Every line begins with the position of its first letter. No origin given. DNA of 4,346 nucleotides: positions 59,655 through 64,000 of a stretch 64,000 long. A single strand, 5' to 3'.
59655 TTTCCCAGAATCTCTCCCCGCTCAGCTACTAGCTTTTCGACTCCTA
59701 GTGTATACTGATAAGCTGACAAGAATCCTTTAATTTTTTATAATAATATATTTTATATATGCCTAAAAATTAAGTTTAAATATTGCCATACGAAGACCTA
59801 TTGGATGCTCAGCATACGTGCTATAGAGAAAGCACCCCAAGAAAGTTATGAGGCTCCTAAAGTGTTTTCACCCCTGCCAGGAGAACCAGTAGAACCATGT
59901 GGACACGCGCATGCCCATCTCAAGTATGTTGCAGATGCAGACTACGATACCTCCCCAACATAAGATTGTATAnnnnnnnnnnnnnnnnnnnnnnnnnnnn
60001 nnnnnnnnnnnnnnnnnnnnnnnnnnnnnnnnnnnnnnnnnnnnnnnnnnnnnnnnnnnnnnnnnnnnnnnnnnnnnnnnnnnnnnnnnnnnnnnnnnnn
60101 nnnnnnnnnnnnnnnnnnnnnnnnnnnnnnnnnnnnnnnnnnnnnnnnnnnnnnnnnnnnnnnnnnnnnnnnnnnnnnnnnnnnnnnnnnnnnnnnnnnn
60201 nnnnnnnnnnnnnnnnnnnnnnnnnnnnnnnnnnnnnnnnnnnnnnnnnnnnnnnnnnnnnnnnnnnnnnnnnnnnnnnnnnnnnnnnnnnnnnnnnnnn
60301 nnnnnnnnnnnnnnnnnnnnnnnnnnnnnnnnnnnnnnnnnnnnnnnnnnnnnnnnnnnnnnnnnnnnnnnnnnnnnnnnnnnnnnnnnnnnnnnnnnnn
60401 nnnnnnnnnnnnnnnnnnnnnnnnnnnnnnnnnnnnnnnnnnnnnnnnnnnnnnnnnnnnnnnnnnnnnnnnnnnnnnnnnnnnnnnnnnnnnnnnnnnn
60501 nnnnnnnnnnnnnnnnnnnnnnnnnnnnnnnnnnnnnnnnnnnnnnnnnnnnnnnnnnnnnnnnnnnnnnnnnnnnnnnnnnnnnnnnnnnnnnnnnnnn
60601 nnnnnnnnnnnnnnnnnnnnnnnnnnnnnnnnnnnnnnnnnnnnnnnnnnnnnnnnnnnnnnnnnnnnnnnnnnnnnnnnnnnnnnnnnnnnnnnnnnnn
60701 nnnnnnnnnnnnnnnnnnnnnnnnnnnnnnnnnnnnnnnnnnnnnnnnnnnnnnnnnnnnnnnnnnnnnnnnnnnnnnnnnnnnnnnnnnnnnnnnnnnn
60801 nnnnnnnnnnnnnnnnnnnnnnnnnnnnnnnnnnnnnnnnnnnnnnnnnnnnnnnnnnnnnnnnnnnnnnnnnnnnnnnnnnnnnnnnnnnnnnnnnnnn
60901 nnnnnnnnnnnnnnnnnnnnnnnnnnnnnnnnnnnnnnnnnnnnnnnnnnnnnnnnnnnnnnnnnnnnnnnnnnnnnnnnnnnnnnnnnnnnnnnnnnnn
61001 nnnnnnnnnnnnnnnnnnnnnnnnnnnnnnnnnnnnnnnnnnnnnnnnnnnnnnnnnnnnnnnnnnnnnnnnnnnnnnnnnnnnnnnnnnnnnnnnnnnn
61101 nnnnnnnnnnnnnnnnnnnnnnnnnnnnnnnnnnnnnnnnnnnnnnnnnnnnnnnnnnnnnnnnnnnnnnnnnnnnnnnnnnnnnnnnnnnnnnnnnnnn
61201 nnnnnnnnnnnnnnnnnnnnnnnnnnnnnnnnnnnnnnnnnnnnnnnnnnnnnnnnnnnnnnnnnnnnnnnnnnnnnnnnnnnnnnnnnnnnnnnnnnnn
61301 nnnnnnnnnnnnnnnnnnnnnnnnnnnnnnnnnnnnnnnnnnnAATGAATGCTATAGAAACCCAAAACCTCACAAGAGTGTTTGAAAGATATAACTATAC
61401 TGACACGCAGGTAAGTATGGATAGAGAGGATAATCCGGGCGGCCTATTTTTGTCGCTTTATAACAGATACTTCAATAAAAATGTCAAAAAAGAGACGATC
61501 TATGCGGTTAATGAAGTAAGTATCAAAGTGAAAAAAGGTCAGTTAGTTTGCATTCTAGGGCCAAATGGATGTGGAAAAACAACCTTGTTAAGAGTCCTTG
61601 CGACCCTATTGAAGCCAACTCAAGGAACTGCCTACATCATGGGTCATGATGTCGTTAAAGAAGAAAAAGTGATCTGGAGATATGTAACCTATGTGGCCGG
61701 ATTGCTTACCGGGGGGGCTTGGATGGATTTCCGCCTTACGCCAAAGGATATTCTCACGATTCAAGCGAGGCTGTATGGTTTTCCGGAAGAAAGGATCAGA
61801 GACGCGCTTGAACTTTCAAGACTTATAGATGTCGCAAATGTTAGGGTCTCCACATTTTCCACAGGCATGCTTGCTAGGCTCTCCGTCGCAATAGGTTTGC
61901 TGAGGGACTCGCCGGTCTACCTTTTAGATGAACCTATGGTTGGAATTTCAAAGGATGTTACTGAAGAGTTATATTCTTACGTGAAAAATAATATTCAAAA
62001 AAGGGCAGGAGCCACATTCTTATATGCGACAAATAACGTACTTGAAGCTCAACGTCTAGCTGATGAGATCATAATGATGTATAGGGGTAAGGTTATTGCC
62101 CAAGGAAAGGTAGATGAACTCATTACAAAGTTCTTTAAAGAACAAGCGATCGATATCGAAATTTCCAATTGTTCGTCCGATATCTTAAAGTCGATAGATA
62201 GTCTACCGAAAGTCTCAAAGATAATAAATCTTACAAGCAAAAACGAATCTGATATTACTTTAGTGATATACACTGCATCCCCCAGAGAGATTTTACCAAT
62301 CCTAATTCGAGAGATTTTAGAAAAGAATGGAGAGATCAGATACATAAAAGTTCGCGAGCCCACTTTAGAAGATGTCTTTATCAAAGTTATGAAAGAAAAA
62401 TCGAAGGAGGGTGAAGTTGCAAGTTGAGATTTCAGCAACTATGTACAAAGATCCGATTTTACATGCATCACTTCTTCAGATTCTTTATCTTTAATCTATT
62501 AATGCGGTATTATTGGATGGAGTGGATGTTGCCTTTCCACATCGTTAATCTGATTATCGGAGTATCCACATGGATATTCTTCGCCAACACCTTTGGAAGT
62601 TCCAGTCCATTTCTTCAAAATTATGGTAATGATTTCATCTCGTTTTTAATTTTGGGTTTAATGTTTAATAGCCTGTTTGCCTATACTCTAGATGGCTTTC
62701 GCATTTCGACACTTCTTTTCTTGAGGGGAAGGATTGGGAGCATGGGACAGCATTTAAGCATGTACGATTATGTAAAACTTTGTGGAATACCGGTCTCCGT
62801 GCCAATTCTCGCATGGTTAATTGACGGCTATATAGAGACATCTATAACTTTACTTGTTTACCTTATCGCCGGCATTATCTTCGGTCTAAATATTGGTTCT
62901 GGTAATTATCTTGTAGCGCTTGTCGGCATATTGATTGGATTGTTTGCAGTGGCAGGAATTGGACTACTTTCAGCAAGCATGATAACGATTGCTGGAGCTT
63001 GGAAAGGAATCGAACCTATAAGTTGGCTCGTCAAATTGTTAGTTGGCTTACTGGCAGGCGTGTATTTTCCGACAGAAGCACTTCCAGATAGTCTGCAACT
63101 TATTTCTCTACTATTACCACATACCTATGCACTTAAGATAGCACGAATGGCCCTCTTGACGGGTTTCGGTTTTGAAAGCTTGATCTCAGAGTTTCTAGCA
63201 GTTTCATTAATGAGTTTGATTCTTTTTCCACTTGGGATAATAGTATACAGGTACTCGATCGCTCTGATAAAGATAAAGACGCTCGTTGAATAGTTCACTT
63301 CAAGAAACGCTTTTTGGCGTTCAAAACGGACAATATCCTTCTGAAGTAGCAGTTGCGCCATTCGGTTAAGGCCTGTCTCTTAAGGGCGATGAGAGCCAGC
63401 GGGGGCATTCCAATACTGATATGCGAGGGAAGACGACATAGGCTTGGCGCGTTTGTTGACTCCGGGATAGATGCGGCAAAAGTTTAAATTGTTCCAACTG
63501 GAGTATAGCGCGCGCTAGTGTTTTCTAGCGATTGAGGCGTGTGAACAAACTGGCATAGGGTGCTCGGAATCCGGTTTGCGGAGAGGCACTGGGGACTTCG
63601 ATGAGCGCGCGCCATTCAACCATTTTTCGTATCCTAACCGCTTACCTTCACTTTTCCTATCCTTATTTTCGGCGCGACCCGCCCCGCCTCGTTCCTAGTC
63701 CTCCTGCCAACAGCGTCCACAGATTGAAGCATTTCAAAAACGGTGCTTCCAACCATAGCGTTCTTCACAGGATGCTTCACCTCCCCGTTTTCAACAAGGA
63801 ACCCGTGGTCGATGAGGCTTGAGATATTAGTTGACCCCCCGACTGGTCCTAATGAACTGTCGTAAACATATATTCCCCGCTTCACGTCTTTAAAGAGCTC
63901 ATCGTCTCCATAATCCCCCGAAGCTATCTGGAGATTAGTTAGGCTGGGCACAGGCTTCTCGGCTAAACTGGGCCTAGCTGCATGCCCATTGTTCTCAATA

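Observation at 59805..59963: Unlisted 52-codon ORF immediately upstream of the maturase: candidate precursor peptide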

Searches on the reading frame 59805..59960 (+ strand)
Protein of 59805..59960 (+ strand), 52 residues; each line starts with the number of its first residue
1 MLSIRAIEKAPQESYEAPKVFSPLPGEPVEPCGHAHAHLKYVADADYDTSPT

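Call 3: search_protein_families(library=pfam, proteins=[window:59805-59960:+], max_evalue=0.01)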
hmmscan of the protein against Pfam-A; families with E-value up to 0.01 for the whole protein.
window:59805-59960:+ (52 aa): 0 families

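Call 4: search_protein_families(library=ncbifam, proteins=[window:59805-59960:+], max_evalue=0.01)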
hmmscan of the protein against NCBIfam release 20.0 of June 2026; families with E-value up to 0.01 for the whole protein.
window:59805-59960:+ (52 aa): 0 families

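Call 5: find_homologous_proteins(query=window:59805-59960:+, max_evalue=10)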
Query seq(52 aa) (52 aa): 3 proteins with E <= 10 among 3 candidates.
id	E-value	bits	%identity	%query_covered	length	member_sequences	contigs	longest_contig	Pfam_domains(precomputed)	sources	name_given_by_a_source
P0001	5.2e-28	112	100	100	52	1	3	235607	-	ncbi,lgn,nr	ncbi:MAG: hypothetical protein QW491_11375 [Thermoproteota archaeon]|nr:hypothetical protein [Candid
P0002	7.7e-13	65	83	77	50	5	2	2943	-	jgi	-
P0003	8.3e-12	62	80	77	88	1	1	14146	-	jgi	-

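Call 8: find_encoding_contigs(protein=P0002, flank=10000, max_places=6)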
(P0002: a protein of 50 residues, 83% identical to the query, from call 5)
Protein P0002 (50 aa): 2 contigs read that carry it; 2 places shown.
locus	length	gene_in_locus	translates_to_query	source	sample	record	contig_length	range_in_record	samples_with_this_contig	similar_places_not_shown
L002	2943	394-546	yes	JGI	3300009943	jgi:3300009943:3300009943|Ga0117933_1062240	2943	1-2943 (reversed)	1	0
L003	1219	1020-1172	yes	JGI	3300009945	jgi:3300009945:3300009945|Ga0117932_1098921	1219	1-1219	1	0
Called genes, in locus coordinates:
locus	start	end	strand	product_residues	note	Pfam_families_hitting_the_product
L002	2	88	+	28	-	?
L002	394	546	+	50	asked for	-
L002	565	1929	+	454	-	PF05402:PqqD, PF04055:Radical_SAM, PF13186:SPASM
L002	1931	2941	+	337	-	?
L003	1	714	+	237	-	?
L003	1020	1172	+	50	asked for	-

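Call 9: find_encoding_contigs(protein=P0003, flank=10000, max_places=6)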
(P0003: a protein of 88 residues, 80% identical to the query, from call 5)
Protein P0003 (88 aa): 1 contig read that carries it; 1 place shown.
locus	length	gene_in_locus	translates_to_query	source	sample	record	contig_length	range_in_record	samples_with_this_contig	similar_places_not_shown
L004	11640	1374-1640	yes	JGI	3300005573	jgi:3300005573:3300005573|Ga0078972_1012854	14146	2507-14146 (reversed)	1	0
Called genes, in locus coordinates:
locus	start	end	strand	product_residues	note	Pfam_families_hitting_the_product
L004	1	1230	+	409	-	?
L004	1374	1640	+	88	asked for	-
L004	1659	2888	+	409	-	PF05402:PqqD, PF13353:Fer4_12 (faint), PF04055:Radical_SAM, PF13186:SPASM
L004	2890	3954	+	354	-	PF00005:ABC_tran, PF07728:AAA_5 (faint), PF13304:AAA_21 (faint), PF13732:DrrA1-3_C (weak)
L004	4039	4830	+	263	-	-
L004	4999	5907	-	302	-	PF01261:AP_endonuc_2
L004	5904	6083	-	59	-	-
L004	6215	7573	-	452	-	PF02056:Glyco_hydro_4, PF11975:Glyco_hydro_4C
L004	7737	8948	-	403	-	PF07470:Glyco_hydro_88 (faint)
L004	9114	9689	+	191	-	PF01522:Polysacc_deac_1 (weak)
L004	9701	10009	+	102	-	-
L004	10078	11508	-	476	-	PF00478:IMPDH, PF03060:NMO (faint), PF00571:CBS, PF01645:Glu_synthase (weak), PF01070:FMN_dh (weak)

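Call 31: find_homologous_proteins(query=A2, max_evalue=1)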
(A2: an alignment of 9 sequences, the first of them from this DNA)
Query A2 (9 sequences) (52 aa, profile of the alignment): 9 proteins with E <= 1 among 502 candidates.
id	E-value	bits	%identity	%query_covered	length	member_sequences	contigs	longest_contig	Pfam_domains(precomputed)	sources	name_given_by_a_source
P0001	2.7e-19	87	100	100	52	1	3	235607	-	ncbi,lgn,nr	ncbi:MAG: hypothetical protein QW491_11375 [Thermoproteota archaeon]|nr:hypothetical protein [Candid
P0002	6.9e-16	76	83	77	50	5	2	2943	-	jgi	-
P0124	9.1e-16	75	33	92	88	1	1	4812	-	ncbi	-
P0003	4.3e-15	73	80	77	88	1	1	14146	-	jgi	-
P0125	2.2e-14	71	53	94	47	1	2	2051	-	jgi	jgi:hypothetical protein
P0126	1.4e-13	68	33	69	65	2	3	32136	-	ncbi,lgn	ncbi:MAG: hypothetical protein ABIL00_05175 [candidate division WOR-3 bacterium]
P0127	1.5e-6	46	40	42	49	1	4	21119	-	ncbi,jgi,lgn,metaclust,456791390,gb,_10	metaclust:\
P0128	2.5e-4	39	50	15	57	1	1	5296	-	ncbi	-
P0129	6.1e-4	37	34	62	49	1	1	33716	-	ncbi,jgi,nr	ncbi:MAG: hypothetical protein GXP47_01085 [Acidobacteria bacterium]|nr:hypothetical protein [Acidob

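Call 43: search_protein_representatives(alignment_id=A3)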
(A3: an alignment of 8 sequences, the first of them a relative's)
Query: 8 sequences, 61 profile positions. Proteins with E-value up to 0.001 (for the whole library): 9; up to 1e-10: 6; up to 1e-30: 0. The best 9 are listed.
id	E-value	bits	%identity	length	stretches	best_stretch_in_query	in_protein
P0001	1.1e-16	76.7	-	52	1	1-56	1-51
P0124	4.3e-16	74.8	-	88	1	3-61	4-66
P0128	3.2e-13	65.6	-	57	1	1-53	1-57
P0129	4.3e-13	65.2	-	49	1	11-55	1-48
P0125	1.5e-11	60.2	-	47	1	2-56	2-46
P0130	1.9e-11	59.9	-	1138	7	34-56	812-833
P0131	1.9e-06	43.9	-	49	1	13-56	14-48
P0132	1.7e-04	37.7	-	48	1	16-55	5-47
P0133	4.1e-04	36.5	-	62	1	19-56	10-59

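Call 45: list_cluster_members(proteins=[P0001, P0131, P0132, P0133, P0125, P0129, P0004, P0009])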
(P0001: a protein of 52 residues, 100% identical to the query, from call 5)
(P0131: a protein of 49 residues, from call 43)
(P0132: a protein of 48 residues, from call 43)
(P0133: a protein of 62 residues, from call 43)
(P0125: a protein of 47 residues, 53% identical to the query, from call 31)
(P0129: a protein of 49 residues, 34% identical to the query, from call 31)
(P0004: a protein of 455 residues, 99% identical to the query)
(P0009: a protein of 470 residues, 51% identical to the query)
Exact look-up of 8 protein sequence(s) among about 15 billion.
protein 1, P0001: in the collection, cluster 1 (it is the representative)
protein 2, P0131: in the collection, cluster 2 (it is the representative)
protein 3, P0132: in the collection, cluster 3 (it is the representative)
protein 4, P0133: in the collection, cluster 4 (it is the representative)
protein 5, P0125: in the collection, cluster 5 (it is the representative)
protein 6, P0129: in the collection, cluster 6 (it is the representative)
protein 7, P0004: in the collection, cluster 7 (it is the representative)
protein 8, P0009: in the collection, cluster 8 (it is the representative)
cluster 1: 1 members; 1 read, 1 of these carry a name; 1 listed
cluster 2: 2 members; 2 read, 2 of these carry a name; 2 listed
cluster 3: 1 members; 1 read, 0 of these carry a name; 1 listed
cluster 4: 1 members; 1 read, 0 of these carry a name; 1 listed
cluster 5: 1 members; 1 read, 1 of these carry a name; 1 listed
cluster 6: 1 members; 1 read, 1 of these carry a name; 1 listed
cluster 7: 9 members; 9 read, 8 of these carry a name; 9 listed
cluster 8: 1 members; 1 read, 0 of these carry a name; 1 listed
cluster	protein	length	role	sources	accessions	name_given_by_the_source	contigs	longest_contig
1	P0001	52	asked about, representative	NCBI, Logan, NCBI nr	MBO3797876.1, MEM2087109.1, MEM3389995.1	MAG: hypothetical protein QW491_11375 [Thermoproteota archaeon] | hypothetical protein [Candidatus Brockarchaeota archaeon]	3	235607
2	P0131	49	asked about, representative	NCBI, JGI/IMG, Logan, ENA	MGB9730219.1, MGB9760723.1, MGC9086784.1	MAG: hypothetical protein ACP5IT_11380 [Thermoproteota archaeon] | hypothetical protein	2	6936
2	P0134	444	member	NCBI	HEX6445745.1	MAG TPA: FAD-binding oxidoreductase [Streptosporangiales bacterium]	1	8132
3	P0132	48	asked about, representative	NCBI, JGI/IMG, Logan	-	-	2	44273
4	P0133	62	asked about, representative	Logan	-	-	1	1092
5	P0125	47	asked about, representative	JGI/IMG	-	hypothetical protein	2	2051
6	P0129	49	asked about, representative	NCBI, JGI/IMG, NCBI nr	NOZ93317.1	MAG: hypothetical protein GXP47_01085 [Acidobacteria bacterium] | hypothetical protein [Acidobacteriota bacterium]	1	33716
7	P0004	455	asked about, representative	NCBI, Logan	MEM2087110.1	MAG: PqqD family peptide modification chaperone [Thermoproteota archaeon]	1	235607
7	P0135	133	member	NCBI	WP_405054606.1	SPASM domain-containing protein [Thermofilum sp.]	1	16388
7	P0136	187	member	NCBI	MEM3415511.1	MAG: SPASM domain-containing protein [Thermoproteota archaeon]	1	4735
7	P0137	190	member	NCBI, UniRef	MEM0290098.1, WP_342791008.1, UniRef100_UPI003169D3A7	MAG: SPASM domain-containing protein [Metallosphaera sp.] | SPASM domain-containing protein n=2 Tax=Thermoprotei TaxID=183924 RepID=UPI003169D3A7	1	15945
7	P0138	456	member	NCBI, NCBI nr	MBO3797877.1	MAG: PqqD family peptide modification chaperone [Candidatus Brockarchaeota archaeon] | PqqD family peptide modification chaperone [Candidatus Brockarchaeota archaeon]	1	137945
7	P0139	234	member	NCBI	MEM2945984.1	MAG: radical SAM protein [Thermoproteota archaeon]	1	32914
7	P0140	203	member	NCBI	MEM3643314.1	MAG: SPASM domain-containing protein, partial [Thermoplasmatales archaeon]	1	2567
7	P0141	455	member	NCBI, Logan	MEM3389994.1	MAG: PqqD family peptide modification chaperone [Thermoproteota archaeon]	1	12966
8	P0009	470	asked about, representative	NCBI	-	-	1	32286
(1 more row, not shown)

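Call 46: find_encoding_contigs(protein=P0131, flank=6000, max_places=2)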
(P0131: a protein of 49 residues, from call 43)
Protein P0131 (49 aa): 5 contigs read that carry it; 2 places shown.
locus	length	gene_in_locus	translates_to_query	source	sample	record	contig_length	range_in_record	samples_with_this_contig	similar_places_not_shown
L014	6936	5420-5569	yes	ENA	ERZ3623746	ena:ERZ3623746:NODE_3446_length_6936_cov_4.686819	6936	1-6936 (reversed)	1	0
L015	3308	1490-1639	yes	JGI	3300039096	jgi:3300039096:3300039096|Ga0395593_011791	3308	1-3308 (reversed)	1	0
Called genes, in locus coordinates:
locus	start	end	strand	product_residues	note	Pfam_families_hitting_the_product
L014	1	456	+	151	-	?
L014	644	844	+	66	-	-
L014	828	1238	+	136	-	PF01850:PIN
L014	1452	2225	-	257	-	PF02522:Antibiotic_NAT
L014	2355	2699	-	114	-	PF22600:MTPAP-like_central, PF01909:NTP_transf_2, PF18765:Polbeta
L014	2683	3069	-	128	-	PF05168:HEPN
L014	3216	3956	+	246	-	PF01026:TatD_DNase, PF04909:Amidohydro_2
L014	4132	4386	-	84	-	-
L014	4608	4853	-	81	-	-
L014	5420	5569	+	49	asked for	-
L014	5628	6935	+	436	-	PF05402:PqqD, PF04055:Radical_SAM, PF13353:Fer4_12 (weak), PF13186:SPASM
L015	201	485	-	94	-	-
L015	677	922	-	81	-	-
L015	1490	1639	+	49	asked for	-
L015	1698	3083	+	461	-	PF05402:PqqD, PF13353:Fer4_12 (weak), PF04055:Radical_SAM, PF13186:SPASM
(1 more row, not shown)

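Call 47: find_encoding_contigs(protein=P0132, flank=6000, max_places=2)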
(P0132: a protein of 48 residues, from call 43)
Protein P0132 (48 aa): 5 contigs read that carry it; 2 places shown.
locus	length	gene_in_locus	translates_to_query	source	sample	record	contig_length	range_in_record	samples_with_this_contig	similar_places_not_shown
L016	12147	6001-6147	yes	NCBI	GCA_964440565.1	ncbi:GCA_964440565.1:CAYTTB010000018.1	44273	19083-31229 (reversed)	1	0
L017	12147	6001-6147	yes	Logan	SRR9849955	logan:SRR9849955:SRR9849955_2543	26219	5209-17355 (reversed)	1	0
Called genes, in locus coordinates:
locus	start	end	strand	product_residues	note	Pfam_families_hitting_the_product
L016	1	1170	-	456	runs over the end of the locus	PF00072:Response_reg, PF00158:Sigma54_activat, PF14532:Sigma54_activ_2, PF00004:AAA (weak), PF07724:AAA_2 (weak), PF07728:AAA_5, PF25601:AAA_lid_14, PF02954:HTH_8, +2 more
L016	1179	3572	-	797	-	PF12704:MacB_PCD, PF02687:FtsX (weak), PF12704:MacB_PCD, PF02687:FtsX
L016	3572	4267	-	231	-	PF00005:ABC_tran, PF02463:SMC_N (faint), PF13304:AAA_21 (faint)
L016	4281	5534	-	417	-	PF25919:BSH_CusB (weak)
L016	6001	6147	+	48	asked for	-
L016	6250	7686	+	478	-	PF04055:Radical_SAM, PF13186:SPASM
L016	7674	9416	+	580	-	PF00664:ABC_membrane, PF00005:ABC_tran, PF02463:SMC_N (weak), PF13304:AAA_21 (faint)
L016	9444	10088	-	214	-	PF04028:DUF374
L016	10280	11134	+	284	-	-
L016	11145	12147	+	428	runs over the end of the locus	PF16024:DUF4785_1st, PF20942:DUF4785_2nd (weak), PF20943:DUF4785_3rd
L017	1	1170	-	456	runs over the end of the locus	PF00072:Response_reg, PF00158:Sigma54_activat, PF14532:Sigma54_activ_2, PF00004:AAA (weak), PF07724:AAA_2 (weak), PF07728:AAA_5, PF25601:AAA_lid_14, PF02954:HTH_8, +2 more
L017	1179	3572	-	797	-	PF12704:MacB_PCD, PF02687:FtsX (weak), PF12704:MacB_PCD, PF02687:FtsX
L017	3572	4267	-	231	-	PF00005:ABC_tran, PF02463:SMC_N (faint), PF13304:AAA_21 (faint)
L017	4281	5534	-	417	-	PF25919:BSH_CusB (weak)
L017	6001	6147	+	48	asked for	-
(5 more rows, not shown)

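Call 59: search_protein_families(library=ncbifam, alignment_id=A2, max_evalue=5)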
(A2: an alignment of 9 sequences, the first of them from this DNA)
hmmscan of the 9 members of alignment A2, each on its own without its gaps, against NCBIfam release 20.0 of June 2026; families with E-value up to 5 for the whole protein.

A. member 1, seq(52 aa): 0 families

B. families by the number of members that match (of 9 scanned): 1 family
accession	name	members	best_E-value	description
NF001986.0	PRK00779.1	1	0.053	ornithine carbamoyltransferase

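Call 60: search_protein_families(library=pfam, alignment_id=A2, max_evalue=5)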
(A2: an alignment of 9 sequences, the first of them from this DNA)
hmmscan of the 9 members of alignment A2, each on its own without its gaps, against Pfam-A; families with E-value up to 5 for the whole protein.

A. member 1, seq(52 aa): 0 families

B. families by the number of members that match (of 9 scanned): 0 families

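Call 70: predict_structure(alignment_id=A3)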
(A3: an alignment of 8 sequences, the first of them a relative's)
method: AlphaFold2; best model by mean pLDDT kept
length: 52 residues; sequences in the alignment: 8
mean_pLDDT: 69.2   pTM: 0.27
mean pLDDT of the five models: 69.2, 68.2, 66.3, 65.4, 61.8
residues with pLDDT >= 90: 0; 70-90: 22; 50-70: 30; < 50: 0
segments of 3 or more residues with pLDDT < 50: none
pLDDT, mean of each block of 10 residues (from residue 1): 59 71 62 76 78 64
secondary structure, 60 per line:
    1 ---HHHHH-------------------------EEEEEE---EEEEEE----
elements in order: H4-8 E34-39 E43-48

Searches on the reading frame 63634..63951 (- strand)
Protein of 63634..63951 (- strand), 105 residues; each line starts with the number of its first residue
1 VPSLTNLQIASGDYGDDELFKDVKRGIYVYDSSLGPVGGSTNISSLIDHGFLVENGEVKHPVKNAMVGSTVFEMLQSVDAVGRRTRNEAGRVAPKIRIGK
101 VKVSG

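Call 3: search_protein_families(library=pfam, proteins=[window:63634-63951:-], max_evalue=0.01)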
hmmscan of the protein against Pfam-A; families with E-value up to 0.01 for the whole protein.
window:63634-63951:- (105 aa): 1 family
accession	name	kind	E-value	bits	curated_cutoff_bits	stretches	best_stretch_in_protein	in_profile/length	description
PF19289.4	PmbA_TldD_3rd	-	1.8e-21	76.7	22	1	2-105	116-220/220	PmbA/TldA metallopeptidase C-terminal domain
